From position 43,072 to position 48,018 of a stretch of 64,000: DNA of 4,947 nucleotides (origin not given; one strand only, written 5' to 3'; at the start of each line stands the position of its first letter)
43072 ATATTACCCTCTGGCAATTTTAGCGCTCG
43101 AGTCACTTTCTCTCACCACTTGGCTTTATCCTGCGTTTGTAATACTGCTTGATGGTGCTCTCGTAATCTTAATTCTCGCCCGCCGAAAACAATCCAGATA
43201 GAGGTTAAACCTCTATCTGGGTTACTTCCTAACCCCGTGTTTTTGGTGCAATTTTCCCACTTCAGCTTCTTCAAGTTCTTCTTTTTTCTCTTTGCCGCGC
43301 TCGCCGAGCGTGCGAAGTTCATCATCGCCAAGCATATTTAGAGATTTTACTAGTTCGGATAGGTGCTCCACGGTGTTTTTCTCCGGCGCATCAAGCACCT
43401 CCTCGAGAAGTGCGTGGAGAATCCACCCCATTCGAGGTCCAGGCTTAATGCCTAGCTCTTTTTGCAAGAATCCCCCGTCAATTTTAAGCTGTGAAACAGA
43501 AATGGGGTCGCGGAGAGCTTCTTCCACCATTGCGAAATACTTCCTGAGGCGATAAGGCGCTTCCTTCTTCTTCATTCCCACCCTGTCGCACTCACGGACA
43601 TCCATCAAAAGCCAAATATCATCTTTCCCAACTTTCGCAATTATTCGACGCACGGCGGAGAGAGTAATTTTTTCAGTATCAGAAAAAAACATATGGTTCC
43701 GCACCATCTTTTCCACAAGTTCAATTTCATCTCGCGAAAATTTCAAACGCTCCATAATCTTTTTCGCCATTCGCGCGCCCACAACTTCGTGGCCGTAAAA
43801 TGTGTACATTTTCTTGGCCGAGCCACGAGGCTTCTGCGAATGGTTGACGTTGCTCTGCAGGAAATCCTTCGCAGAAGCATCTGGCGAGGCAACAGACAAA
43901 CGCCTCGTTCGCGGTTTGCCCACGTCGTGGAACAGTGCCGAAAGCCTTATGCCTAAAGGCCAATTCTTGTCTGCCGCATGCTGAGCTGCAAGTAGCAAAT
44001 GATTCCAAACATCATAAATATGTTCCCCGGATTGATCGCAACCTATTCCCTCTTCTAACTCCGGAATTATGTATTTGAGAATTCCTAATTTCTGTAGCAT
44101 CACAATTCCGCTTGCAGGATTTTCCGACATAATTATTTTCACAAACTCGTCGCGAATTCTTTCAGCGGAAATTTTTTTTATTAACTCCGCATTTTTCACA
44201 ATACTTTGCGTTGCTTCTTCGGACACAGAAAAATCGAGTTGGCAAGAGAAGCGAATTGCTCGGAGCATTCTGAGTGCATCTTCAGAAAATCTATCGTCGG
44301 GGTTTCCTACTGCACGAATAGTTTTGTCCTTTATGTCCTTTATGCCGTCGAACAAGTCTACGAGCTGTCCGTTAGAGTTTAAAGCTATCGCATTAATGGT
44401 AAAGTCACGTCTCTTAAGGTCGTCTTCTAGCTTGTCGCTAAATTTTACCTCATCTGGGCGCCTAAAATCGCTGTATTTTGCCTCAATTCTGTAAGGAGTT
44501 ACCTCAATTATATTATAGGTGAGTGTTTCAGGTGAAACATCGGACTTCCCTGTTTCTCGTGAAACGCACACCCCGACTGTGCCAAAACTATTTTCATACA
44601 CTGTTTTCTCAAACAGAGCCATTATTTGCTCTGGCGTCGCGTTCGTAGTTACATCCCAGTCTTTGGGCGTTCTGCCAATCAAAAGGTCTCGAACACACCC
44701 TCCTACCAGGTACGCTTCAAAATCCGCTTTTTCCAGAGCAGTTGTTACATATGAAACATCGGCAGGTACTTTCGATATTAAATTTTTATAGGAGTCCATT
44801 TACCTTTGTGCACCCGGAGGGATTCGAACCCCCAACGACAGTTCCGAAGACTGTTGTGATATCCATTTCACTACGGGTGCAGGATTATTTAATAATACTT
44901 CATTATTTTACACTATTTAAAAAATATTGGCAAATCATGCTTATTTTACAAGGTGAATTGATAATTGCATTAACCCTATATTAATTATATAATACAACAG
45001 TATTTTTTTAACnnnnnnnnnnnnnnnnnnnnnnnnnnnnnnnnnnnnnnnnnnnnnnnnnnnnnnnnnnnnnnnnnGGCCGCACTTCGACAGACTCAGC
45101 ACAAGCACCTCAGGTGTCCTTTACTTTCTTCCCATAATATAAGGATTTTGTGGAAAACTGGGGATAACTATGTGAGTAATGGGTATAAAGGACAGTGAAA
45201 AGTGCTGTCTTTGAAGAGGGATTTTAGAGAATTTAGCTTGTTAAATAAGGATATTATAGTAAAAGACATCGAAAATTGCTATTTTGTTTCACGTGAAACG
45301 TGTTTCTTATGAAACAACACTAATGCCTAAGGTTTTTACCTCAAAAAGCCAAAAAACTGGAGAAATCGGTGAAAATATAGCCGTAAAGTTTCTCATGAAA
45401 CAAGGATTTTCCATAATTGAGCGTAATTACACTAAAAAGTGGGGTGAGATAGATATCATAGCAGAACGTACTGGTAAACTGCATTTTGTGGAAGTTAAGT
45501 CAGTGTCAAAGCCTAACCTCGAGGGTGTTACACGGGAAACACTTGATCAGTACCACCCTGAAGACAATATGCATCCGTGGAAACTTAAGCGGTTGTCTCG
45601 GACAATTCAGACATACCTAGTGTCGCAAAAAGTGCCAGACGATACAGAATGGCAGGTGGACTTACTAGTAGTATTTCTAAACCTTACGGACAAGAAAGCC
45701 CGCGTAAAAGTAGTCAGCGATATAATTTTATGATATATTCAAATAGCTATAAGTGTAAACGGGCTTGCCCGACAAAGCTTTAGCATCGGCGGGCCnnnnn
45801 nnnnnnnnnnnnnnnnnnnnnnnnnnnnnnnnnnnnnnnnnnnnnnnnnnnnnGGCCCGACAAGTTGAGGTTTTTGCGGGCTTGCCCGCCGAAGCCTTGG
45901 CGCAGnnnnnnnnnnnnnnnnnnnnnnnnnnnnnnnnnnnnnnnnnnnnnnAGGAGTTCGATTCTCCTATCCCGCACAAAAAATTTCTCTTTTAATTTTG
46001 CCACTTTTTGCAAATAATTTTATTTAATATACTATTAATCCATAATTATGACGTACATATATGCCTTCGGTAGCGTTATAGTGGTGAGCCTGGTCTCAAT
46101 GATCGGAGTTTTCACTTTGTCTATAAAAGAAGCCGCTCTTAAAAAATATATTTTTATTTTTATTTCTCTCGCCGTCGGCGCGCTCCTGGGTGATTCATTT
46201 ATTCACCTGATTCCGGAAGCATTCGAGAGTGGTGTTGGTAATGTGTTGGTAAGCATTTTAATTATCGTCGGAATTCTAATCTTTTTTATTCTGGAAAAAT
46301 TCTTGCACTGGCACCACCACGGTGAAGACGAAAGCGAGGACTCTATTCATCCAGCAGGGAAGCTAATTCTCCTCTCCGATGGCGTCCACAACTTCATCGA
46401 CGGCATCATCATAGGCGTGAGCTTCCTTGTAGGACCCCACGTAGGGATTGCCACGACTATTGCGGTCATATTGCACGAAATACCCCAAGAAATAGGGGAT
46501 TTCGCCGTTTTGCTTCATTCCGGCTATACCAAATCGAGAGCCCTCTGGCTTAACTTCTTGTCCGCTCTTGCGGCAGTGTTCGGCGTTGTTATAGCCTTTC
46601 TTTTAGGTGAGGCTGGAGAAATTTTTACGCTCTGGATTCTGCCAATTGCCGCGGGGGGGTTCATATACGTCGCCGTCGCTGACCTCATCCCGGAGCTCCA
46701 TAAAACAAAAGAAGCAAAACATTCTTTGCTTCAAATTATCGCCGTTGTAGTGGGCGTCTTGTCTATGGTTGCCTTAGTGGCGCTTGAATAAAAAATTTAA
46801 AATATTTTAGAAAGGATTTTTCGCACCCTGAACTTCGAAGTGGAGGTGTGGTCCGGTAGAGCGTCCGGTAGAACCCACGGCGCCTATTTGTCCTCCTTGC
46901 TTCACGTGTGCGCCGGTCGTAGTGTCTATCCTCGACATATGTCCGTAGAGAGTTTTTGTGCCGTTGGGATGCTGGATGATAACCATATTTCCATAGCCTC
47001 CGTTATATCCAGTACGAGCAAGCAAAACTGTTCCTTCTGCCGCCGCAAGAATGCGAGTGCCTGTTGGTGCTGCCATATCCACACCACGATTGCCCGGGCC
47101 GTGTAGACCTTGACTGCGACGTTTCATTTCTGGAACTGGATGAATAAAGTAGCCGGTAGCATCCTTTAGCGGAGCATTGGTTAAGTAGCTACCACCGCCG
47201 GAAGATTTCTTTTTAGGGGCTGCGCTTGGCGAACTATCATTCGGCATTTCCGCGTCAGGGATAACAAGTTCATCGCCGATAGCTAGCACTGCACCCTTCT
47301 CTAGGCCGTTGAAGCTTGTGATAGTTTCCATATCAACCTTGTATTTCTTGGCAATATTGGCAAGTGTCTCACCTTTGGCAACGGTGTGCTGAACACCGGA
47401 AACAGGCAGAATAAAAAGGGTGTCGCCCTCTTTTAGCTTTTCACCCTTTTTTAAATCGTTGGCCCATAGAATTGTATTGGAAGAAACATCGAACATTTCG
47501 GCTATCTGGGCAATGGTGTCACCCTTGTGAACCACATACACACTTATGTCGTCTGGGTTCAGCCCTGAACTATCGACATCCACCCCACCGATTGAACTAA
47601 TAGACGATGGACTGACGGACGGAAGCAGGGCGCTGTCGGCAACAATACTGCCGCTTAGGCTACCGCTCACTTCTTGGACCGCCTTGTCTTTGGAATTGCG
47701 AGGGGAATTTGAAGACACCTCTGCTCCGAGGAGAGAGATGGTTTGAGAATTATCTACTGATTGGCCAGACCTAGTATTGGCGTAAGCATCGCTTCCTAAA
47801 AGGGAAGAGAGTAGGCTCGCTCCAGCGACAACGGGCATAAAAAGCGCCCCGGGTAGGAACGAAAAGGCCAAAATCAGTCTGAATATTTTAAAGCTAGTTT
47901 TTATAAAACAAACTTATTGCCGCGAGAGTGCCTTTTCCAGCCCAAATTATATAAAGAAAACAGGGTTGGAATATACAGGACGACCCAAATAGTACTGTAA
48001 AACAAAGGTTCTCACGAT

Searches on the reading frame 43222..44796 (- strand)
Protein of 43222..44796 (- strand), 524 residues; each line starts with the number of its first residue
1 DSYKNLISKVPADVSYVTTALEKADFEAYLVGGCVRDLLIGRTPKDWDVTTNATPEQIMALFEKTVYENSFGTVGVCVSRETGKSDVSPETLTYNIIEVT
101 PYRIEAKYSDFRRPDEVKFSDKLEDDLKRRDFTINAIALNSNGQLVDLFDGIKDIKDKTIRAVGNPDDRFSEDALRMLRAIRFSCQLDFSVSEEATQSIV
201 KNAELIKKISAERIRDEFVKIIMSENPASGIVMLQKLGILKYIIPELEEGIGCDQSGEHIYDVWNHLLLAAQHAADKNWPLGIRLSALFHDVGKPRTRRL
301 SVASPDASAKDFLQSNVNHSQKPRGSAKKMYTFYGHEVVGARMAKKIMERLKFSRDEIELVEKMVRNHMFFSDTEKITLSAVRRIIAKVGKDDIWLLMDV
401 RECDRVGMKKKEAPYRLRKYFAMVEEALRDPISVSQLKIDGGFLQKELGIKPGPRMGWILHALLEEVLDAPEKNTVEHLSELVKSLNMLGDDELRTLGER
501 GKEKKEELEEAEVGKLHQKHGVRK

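Call 7: search_protein_families(library=pfam, proteins=[window:43222-44796:-], max_evalue=0.01)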
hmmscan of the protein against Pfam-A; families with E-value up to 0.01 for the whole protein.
window:43222-44796:- (524 aa): 4 families
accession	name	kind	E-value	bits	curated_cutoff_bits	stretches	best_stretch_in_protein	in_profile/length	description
PF01743.26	PolyA_pol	-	2.3e-37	128.6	23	1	28-161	1-126/126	Poly A polymerase head domain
PF12627.12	PolyA_pol_RNAbd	-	4.9e-20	71.5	22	1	188-249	1-62/64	Probable RNA and SrmB- binding site of polymerase A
PF01966.28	HD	-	6.8e-10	39.7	22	1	263-404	1-111/116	HD domain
PF13735.12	tRNA_NucTran2_2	-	4.9e-09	36.8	27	1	343-482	23-148/149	tRNA nucleotidyltransferase domain 2 putative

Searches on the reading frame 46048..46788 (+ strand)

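Call 7: search_protein_families(library=pfam, proteins=[window:46048-46788:+], max_evalue=0.01)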
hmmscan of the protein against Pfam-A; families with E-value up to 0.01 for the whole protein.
window:46048-46788:+ (247 aa): 1 family
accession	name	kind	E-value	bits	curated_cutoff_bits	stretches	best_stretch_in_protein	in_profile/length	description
PF02535.28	Zip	-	3e-51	175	35.1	2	92-243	166-322/323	ZIP Zinc transporter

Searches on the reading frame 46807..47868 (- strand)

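Call 7: search_protein_families(library=pfam, proteins=[window:46807-47868:-], max_evalue=0.01)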
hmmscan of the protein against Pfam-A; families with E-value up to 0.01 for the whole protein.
window:46807-47868:- (353 aa): 4 families
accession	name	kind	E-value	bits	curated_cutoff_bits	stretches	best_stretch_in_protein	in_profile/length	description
PF01551.29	Peptidase_M23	-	7.4e-33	113.1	28.7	1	260-351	3-92/96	Peptidase family M23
PF01476.26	LysM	-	2.2e-20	72.7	20.9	2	161-204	1-43/43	LysM domain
PF23473.1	LysM3_LYK4_5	-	1e-11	45.2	29.3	1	111-141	5-35/48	LYK4/5 LysM3 domain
PF23446.1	LysM1_NFP_LYK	-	1.6e-06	29.3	36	0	117-156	16-55/60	NFP/LYK LysM1 domain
